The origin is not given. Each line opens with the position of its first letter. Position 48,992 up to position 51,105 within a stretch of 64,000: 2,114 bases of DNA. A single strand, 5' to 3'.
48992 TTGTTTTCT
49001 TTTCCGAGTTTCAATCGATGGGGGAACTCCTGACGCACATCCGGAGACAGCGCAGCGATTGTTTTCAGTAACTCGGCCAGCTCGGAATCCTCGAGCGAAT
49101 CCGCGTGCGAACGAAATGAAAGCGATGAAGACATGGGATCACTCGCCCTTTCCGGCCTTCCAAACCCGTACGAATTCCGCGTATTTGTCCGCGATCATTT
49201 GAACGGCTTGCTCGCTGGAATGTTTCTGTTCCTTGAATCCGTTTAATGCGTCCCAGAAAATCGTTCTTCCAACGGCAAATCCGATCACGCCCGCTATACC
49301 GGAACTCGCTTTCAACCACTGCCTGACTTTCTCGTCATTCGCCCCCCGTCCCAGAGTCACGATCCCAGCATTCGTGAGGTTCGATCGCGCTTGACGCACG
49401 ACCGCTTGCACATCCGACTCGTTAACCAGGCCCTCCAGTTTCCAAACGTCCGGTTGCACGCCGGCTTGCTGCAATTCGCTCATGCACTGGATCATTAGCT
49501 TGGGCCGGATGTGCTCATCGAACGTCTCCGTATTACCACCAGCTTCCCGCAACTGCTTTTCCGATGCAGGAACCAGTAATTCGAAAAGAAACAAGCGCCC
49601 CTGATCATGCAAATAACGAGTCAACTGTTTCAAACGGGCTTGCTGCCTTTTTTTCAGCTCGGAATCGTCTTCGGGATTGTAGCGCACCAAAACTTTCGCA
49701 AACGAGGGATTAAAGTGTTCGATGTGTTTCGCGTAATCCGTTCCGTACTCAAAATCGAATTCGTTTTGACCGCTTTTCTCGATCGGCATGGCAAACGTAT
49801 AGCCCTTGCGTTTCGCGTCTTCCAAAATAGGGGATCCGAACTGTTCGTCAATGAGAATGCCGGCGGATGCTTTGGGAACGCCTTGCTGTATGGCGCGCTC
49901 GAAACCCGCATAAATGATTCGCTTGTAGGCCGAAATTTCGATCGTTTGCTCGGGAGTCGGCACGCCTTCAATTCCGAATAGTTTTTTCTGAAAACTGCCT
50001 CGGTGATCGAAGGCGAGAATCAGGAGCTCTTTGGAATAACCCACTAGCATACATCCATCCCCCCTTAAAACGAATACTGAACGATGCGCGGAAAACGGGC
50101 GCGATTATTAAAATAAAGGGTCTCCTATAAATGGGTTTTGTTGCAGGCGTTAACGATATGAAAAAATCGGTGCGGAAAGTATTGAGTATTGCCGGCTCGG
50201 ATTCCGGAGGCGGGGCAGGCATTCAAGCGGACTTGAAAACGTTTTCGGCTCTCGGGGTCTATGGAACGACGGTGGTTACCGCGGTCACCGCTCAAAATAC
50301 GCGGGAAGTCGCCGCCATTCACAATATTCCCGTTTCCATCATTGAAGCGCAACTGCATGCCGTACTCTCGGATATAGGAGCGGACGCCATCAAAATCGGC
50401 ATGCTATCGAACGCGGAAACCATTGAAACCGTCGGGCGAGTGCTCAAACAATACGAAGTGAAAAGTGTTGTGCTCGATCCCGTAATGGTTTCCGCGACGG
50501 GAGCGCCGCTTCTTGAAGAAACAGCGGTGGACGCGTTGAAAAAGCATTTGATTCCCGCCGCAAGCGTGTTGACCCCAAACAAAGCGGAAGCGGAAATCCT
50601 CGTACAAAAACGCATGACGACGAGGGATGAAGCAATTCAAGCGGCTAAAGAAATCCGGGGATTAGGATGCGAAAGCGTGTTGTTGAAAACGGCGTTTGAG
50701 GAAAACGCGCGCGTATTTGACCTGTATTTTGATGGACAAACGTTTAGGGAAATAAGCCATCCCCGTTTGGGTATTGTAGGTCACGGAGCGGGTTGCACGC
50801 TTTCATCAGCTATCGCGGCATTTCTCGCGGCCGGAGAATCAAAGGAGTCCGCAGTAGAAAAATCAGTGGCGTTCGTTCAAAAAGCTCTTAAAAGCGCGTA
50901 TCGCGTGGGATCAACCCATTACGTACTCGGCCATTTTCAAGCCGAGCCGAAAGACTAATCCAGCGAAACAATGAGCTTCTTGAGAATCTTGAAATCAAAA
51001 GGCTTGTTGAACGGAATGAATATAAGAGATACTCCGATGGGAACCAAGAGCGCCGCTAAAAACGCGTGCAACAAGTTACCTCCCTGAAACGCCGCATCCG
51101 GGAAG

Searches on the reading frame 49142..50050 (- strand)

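Call 49: search_protein_families(library=pfam, proteins=[window:49142-50050:-], max_evalue=0.001)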
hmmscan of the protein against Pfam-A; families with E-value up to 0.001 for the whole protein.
window:49142-50050:- (303 aa): 1 family
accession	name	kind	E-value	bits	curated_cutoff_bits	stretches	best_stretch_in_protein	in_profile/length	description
PF09863.15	DUF2090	-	2.2e-41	142.4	27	1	7-299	35-308/310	Uncharacterized protein conserved in bacteria (DUF2090)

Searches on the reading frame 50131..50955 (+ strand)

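Call 49: search_protein_families(library=pfam, proteins=[window:50131-50955:+], max_evalue=0.001)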
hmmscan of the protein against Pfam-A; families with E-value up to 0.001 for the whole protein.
window:50131-50955:+ (275 aa): 4 families
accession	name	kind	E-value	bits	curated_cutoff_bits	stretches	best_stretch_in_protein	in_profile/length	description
PF08543.17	Phos_pyr_kin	-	1.2e-84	283.9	27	1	24-264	1-243/246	Phosphomethylpyrimidine kinase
PF00294.29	PfkB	-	4.4e-08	33.3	25.8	1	111-248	158-285/302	pfkB family carbohydrate kinase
PF02110.20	HK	-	6.7e-06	26.1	27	1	82-270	50-234/247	Hydroxyethylthiazole kinase family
PF01256.23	Carb_kinase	-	0.00061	19.8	27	0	18-246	2-214/242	NAD(P)H-hydrate dehydratase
